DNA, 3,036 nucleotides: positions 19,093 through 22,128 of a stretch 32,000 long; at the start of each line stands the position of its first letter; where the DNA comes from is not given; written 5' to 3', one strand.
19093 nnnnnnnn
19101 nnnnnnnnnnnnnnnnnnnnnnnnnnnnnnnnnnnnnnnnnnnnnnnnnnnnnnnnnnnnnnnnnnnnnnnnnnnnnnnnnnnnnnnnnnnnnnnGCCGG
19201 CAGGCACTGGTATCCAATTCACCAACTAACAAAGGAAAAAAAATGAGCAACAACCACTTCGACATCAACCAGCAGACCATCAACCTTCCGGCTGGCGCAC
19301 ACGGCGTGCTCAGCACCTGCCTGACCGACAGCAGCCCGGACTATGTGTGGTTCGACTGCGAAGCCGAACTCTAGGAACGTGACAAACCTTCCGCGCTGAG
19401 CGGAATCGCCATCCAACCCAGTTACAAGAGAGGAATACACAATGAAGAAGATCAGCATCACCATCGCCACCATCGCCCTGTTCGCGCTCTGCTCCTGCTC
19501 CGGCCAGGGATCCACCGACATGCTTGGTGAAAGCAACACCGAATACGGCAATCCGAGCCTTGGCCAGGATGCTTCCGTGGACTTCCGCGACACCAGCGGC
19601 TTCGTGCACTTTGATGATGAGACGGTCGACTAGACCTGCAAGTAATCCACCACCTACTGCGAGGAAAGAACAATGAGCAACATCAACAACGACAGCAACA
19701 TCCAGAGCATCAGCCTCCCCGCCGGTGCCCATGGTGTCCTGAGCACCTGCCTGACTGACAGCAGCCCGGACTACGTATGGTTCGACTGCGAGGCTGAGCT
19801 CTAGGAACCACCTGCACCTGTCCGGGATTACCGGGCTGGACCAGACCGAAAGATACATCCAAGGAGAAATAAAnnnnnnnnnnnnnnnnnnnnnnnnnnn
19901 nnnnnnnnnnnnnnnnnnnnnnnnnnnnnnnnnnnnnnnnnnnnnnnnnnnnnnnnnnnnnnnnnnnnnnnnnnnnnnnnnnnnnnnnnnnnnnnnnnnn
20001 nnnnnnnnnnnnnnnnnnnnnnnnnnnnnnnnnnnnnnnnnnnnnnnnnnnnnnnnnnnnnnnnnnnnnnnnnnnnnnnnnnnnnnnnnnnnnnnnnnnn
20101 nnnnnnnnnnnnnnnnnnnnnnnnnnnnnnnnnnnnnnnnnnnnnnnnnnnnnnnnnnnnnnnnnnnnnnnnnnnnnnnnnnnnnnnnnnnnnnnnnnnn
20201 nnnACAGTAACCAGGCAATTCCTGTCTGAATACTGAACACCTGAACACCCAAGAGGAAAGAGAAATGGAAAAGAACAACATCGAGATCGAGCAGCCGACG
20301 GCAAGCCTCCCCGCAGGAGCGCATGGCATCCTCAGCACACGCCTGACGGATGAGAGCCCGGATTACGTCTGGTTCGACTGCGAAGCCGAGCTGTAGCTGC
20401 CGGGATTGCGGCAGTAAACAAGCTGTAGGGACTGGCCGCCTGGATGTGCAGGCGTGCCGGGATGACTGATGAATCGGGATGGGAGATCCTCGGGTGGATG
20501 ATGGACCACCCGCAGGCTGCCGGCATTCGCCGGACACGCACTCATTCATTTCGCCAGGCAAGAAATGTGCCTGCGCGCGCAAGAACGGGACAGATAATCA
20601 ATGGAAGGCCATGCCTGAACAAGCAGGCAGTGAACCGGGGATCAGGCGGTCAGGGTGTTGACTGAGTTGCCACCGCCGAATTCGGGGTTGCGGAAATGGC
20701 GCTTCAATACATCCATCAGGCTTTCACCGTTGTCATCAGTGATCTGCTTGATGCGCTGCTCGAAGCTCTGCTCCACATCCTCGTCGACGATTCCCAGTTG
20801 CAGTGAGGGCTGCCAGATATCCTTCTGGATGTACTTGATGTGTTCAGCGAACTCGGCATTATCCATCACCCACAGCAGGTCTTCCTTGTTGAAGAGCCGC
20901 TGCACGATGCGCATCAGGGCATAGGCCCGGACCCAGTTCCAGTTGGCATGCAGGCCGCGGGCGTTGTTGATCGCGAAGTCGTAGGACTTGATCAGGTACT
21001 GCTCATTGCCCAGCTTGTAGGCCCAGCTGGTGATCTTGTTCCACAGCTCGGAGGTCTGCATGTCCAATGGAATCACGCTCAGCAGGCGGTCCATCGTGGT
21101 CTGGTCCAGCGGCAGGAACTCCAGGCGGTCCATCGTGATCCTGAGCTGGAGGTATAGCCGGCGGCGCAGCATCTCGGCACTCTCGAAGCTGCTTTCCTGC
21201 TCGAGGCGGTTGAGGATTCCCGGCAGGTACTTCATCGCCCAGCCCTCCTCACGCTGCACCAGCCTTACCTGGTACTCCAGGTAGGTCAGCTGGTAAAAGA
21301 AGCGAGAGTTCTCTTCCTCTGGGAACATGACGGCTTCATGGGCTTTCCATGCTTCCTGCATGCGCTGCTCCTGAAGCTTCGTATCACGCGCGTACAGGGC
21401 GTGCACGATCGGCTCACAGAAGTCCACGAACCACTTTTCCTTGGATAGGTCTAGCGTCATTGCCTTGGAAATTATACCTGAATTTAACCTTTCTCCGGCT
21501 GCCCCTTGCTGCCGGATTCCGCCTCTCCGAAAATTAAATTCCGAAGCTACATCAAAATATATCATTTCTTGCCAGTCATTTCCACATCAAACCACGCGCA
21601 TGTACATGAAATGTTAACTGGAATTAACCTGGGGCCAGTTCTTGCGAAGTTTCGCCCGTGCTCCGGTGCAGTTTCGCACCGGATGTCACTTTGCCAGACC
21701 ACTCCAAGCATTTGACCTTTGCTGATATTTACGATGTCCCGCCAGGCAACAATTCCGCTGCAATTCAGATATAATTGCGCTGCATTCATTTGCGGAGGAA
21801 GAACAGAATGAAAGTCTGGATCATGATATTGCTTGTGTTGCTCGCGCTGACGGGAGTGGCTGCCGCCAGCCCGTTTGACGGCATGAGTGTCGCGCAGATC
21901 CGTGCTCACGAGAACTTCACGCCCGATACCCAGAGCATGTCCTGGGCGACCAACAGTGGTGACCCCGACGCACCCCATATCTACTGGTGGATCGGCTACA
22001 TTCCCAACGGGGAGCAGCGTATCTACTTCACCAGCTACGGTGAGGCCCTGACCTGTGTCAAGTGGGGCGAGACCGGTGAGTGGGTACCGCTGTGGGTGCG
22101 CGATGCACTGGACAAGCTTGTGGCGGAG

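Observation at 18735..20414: Tripled two-gene cassette: small lipoprotein plus 43-aa peptide, three times in tandem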

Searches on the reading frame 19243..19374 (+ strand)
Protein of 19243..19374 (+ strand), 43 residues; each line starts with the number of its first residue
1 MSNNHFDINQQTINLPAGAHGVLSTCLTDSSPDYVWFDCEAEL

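Call 5: search_protein_families(library=pfam, max_evalue=0.1, proteins=[window:19243-19374:+])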
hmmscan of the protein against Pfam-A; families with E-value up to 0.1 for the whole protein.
window:19243-19374:+ (43 aa): 0 families

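Call 6: search_protein_families(library=ncbifam, max_evalue=0.1, proteins=[window:19243-19374:+])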
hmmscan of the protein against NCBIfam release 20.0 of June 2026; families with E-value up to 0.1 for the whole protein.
window:19243-19374:+ (43 aa): 0 families

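Call 10: find_homologous_proteins(query=window:19243-19374:+, max_evalue=0.01)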
Query window:19243-19374:+ (43 aa): 12 proteins with E <= 0.01 among 12 candidates.
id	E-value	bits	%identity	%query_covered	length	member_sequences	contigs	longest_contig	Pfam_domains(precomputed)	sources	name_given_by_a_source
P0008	1.0e-22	95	98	100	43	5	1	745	-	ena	-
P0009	7.9e-18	80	91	79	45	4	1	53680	-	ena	-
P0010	8.0e-18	80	84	100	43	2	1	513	-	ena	-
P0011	1.6e-17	79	81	100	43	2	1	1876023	-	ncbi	ncbi:MAG: hypothetical protein R3F46_00775 [bacterium]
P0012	3.7e-16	74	83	95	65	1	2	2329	-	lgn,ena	-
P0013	4.0e-16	74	82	100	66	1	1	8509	-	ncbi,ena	-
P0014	7.9e-16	73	82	100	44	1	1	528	-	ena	-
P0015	1.3e-15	73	81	100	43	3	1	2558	-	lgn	-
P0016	1.7e-15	72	77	100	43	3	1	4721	-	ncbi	-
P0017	1.6e-13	66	72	100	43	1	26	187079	-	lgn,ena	-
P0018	3.2e-8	50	64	100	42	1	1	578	-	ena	-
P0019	1.0e-5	42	64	77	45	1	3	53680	-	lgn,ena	-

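Call 14: find_encoding_contigs(protein=P0017, flank=10000, max_places=3)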
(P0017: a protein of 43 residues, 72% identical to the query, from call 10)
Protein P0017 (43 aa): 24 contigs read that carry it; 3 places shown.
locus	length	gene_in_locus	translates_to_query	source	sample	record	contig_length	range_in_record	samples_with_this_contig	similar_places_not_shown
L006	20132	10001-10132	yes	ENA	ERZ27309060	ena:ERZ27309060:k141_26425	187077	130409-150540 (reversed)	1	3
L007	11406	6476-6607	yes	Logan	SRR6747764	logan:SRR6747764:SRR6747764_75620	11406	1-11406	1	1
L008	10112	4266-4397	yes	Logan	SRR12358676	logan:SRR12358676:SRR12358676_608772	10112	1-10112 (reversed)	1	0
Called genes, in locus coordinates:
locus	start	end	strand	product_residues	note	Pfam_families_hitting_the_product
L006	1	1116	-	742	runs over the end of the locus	PF00041:fn3 (weak)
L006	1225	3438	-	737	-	PF00041:fn3 (weak)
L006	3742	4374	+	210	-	PF00440:TetR_N (weak), PF13305:TetR_C_33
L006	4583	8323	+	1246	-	PF18911:PKD_4, PF19077:Big_13 (faint), PF21027:Sde0182_C (faint), PF22352:K319L-like_PKD (faint), PF00801:PKD, PF18911:PKD_4, PF00801:PKD (weak)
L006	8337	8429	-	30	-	-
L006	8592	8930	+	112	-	-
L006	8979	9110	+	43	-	-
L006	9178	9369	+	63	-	-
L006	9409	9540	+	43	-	-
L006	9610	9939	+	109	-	-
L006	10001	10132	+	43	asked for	-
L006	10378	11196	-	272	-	-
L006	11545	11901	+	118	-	-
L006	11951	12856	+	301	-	-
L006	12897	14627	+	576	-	PF07676:PD40 (faint), PF26549:Tricorn_N (weak), PF00160:Pro_isomerase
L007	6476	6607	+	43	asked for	-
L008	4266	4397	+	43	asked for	-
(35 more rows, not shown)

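Call 15: find_encoding_contigs(protein=P0009, flank=10000, max_places=2)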
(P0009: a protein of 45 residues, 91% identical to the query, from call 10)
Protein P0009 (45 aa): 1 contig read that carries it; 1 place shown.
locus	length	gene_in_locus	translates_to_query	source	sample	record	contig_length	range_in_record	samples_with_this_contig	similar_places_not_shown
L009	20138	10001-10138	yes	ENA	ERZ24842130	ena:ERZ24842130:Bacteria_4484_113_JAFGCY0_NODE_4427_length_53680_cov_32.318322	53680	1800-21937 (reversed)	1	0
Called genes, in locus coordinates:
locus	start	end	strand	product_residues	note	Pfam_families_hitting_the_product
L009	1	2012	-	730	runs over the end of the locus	PF00041:fn3 (weak)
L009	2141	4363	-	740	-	PF00041:fn3 (weak)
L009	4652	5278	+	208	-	PF00440:TetR_N (weak), PF13305:TetR_C_33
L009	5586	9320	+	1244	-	PF21027:Sde0182_C (faint), PF00801:PKD, PF18911:PKD_4, PF08329:ChitinaseA_N (faint), PF19077:Big_13 (faint), PF22352:K319L-like_PKD (faint), PF00801:PKD (weak), PF18911:PKD_4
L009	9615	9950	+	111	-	-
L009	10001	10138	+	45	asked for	-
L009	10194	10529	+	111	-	-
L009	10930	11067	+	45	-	-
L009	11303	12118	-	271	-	-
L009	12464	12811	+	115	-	-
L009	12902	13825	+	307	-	-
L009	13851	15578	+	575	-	PF07676:PD40 (faint), PF26549:Tricorn_N (weak), PF00160:Pro_isomerase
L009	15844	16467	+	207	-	-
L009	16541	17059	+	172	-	-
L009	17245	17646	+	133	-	PF14229:DUF4332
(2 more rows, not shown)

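Call 22: find_homologous_proteins(query=A2, max_evalue=1)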
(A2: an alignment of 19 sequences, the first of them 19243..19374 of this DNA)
Query A2 (19 sequences) (43 aa, profile of the alignment): 17 proteins with E <= 1 among 5443 candidates.
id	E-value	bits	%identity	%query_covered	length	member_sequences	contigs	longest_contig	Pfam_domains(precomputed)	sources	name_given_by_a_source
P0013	2.4e-26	109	82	100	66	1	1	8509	-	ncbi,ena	-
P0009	2.6e-26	109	91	79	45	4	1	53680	-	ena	-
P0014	2.8e-25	105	82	100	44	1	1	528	-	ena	-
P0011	3.6e-25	105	81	100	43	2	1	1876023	-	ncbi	ncbi:MAG: hypothetical protein R3F46_00775 [bacterium]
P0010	8.5e-25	104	84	100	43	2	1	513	-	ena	-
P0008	8.9e-25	104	98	100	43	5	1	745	-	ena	-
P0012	2.1e-24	102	83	95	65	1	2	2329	-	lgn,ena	-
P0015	3.2e-24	102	81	100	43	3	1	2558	-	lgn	-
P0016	3.9e-24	102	77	100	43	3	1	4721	-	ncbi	-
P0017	6.9e-23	98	72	100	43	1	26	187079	-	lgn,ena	-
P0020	1.3e-20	90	72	100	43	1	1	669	-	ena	-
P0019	3.9e-20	89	64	77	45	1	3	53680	-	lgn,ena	-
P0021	4.2e-18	82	74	81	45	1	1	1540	-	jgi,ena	-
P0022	1.3e-17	81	65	100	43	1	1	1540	-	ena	-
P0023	2.4e-17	80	66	74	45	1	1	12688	-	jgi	jgi:hypothetical protein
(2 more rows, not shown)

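Call 64: search_protein_families(library=padloc, max_evalue=0.1, proteins=[window:19243-19374:+])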
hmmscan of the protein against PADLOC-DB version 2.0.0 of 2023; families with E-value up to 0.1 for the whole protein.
window:19243-19374:+ (43 aa): 0 families

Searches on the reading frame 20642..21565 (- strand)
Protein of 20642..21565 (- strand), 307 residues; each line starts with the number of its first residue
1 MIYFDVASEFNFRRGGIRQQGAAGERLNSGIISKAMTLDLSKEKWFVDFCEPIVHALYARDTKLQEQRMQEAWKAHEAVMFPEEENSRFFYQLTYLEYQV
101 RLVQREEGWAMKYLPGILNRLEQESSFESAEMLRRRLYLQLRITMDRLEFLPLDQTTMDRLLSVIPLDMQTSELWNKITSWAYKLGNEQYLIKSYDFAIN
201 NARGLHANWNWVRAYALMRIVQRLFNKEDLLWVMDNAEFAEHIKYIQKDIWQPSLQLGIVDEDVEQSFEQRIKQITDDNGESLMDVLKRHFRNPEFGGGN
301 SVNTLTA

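Call 5: search_protein_families(library=pfam, max_evalue=0.1, proteins=[window:20642-21565:-])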
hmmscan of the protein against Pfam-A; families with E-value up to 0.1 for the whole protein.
window:20642-21565:- (307 aa): 0 families

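Call 6: search_protein_families(library=ncbifam, max_evalue=0.1, proteins=[window:20642-21565:-])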
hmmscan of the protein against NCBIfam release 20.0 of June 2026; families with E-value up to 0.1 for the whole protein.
window:20642-21565:- (307 aa): 0 families

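Call 55: search_solved_structures(query=A7, max_evalue=10, show_alignments=2)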
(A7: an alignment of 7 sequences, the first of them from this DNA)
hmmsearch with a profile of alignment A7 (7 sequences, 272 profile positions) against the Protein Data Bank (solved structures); distinct sequences matched with E-value up to 10: 2.
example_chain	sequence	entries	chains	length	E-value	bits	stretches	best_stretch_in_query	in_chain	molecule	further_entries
2m45_A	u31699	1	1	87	0.6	12.3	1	195-238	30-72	Minichromosome maintenance protein MCM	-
7avh_A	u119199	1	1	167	1.6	10.9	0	113-152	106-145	LPXTG cell wall surface protein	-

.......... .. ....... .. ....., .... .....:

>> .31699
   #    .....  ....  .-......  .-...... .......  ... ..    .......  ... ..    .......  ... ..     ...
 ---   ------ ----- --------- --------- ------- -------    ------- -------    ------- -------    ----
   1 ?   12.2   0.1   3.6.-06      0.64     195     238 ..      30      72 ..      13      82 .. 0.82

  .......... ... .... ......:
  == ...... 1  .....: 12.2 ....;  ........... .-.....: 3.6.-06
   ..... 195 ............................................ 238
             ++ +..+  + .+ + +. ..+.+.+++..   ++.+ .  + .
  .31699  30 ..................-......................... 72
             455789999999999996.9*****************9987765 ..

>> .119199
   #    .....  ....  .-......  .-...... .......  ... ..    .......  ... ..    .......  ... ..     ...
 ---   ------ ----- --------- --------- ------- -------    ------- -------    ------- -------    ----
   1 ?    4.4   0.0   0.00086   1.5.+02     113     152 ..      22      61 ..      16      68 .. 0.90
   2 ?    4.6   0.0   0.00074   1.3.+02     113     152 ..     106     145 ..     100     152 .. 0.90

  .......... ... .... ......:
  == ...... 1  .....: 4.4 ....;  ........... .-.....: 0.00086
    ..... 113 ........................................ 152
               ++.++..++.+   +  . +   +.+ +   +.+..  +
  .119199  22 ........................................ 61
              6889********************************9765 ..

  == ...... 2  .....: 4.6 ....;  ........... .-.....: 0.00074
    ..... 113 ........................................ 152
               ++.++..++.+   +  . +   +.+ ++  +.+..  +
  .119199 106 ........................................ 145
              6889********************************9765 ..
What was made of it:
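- There is a weak, non-significant match between partner residues 195-238 and an MCM chain, 2m45 (E 0.6; call 55).
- Tried and rejected: A PDB profile search of the partner returned only E 0.6 and E 1.6 matches (call 55).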

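Call 56: search_protein_families(library=pfam, alignment_id=A7, max_evalue=1)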
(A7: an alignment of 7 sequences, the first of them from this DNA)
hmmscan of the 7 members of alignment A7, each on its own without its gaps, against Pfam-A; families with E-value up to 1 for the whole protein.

A. member 1, seq(272 aa): 0 families

B. families by the number of members that match (of 7 scanned): 3 families
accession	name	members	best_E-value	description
PF20663.3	COG4_N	1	0.062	Conserved oligomeric Golgi complex subunit 4, N-terminal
PF16119.10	DUF4835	1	0.092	Domain of unknown function (DUF4835)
PF10078.15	DUF2316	1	0.093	Uncharacterized protein conserved in bacteria (DUF2316)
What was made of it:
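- On RRNPP peptide receptors (Rap/NprR/PlcR/PrgX/ComR/AimR): None of the 7 members has a TPR Pfam hit at E <= 1 (call 56).
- No TPR or other Pfam repeat is detected (call 56).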

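Call 64: search_protein_families(library=padloc, max_evalue=0.1, proteins=[window:20645-21460:-])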
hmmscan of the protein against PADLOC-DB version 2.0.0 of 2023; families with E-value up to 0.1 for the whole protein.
window:20645-21460:- (272 aa): 0 families

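Call 65: search_protein_families(library=ncbifam, max_evalue=0.1, proteins=[window:20645-21460:-])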
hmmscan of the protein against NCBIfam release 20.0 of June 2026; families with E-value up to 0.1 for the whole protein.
window:20645-21460:- (272 aa): 0 families
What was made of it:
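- On RRNPP peptide receptors: No HTH or other domain is detected in the partner (calls 56, 65).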

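Call 66: predict_structure(protein=window:20645-21460:-)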
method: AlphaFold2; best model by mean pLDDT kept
length: 272 residues; sequences in the alignment: 1
mean_pLDDT: 57.0   pTM: 0.46
mean pLDDT of the five models: 57.0, 47.9, 43.7, 41.9, 38.3
residues with pLDDT >= 90: 0; 70-90: 68; 50-70: 95; < 50: 109
segments of 3 or more residues with pLDDT < 50: 1-5, 92-94, 167-237, 239-242, 251-272
pLDDT, mean of each block of 10 residues (from residue 1): 48 71 73 76 63 63 65 71 74 57 74 69 77 57 67 62 53 41 46 44 44 44 41 48 52 39 25 24
secondary structure, 60 per line:
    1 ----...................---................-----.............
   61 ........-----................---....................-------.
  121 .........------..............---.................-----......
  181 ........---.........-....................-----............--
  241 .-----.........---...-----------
elements in order: H5-23 H27-42 H48-68 H74-89 H93-112 H120-129 H136-149 H153-169 H175-188 H192-200 H202-221 H227-238 H248-255
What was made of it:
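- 20642..21460 (-): Third partner: an all-alpha cytoplasmic protein of about 272 aa. The ORF is open up to 21565, but orthologues start at the Met at 21460. The AF2 model has 13 helices (call 66).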

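Call 68: fold_search(model_id=the predicted structure, library=pdb)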
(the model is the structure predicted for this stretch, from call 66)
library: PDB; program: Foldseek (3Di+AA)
matches with E <= 10: 489; with E <= 0.001: 0
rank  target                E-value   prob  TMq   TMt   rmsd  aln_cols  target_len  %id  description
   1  6xr2_A                1.9e-01  0.35  0.15  0.22  17.2       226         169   15  Computationally designed right-handed alpha/alpha homotrimeric toroid with 3 repeats per subunit (released 2021-07-14)
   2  8rtc_B                2.1e-01  0.85  0.31  0.26  15.2       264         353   11  Rap from bacteriophage Phi3T in presence of pheromone RGHTS (released 2024-07-24)
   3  5o01_A                2.3e-01  0.80  0.30  0.31  12.4       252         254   10  Crystal structure of BtubC (BKLC) from P. vanneervenii (released 2017-07-19)
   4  6xr2_F                2.4e-01  0.77  0.22  0.32  10.6       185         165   16  Computationally designed right-handed alpha/alpha homotrimeric toroid with 3 repeats per subunit (released 2021-07-14)
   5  5o09_1C               2.7e-01  0.77  0.30  0.33  12.3       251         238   10  BtubABC mini microtubule (released 2017-07-19)
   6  6xr2_C                2.8e-01  0.23  0.14  0.20  15.6       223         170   17  Computationally designed right-handed alpha/alpha homotrimeric toroid with 3 repeats per subunit (released 2021-07-14)
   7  7nz2_C1               3.2e-01  0.15  0.14  0.09  24.3       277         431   13  Cryo-EM structure of the MukBEF-MatP-DNA tetrad (released 2021-07-07)
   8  7nal_A                3.7e-01  0.80  0.32  0.21  10.0       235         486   14  Cryo-EM structure of activated human SARM1 in complex with NMN and 1AD (ARM and SAM domains) (released 2022-03-23)
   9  5w94_A                4.0e-01  0.77  0.31  0.17   8.9       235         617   12  Crystal structure of Scc4 in complex with Scc2n and Ctf19n (released 2017-10-04)
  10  9bui_W                4.0e-01  0.54  0.26  0.20  10.6       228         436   14  M1A Midnolin-Proteasome (with Ubl) (released 2025-06-11)
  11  6xr2_D                4.0e-01  0.18  0.13  0.19  14.9       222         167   17  Computationally designed right-handed alpha/alpha homotrimeric toroid with 3 repeats per subunit (released 2021-07-14)
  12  8e0n_D                4.2e-01  0.60  0.22  0.31  10.1       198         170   13  Homotrimeric variant of tcTRP9, BGL18 (released 2023-04-12)
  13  6hu8                  4.2e-01  0.44  0.22  0.20  13.3       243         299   14  Apo form of the competence regulator ComR from Streptococcus vestibularis (released 2019-10-23)
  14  5h78_A                4.4e-01  0.99  0.40  0.52   5.0       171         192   10  Crystal structure of the PKA-DHR14 fusion protein (released 2017-06-28)
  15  5osi_K                4.4e-01  0.77  0.37  0.35  11.1       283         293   10  Structure of retromer VPS29-VPS35C subunits complexed with RidL harpin loop (163-176) (released 2017-12-13)
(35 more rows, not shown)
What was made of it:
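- Closest known: W-acidic / Y-acidic short linear motifs bound by the kinesin light chain TPR domain. Same: BtubC, a bacterial TPR protein, is among the non-significant Foldseek matches (call 68).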

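Call 96: search_dna_similar(query=window:20645-21460:-, collection=plasmids, mode=protein, max_evalue=0.01, max_rows=5)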
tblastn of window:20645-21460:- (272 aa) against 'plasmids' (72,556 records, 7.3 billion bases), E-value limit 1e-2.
No match.

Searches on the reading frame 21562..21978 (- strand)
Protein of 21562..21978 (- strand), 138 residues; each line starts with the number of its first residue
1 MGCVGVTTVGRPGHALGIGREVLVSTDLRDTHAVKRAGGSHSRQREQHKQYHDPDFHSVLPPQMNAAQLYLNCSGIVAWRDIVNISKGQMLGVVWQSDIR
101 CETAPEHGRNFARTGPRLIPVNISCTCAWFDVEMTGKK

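Call 5: search_protein_families(library=pfam, max_evalue=0.1, proteins=[window:21562-21978:-])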
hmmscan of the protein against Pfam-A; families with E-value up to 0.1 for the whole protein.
window:21562-21978:- (138 aa): 0 families

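Call 6: search_protein_families(library=ncbifam, max_evalue=0.1, proteins=[window:21562-21978:-])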
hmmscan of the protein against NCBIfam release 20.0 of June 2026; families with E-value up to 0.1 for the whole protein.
window:21562-21978:- (138 aa): 1 family
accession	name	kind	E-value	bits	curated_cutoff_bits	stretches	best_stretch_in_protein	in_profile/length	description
TIGR02888.1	spore_YlmC_YmxH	subfamily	0.068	13.4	44.2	0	80-102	8-30/76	YlmC/YmxH family sporulation protein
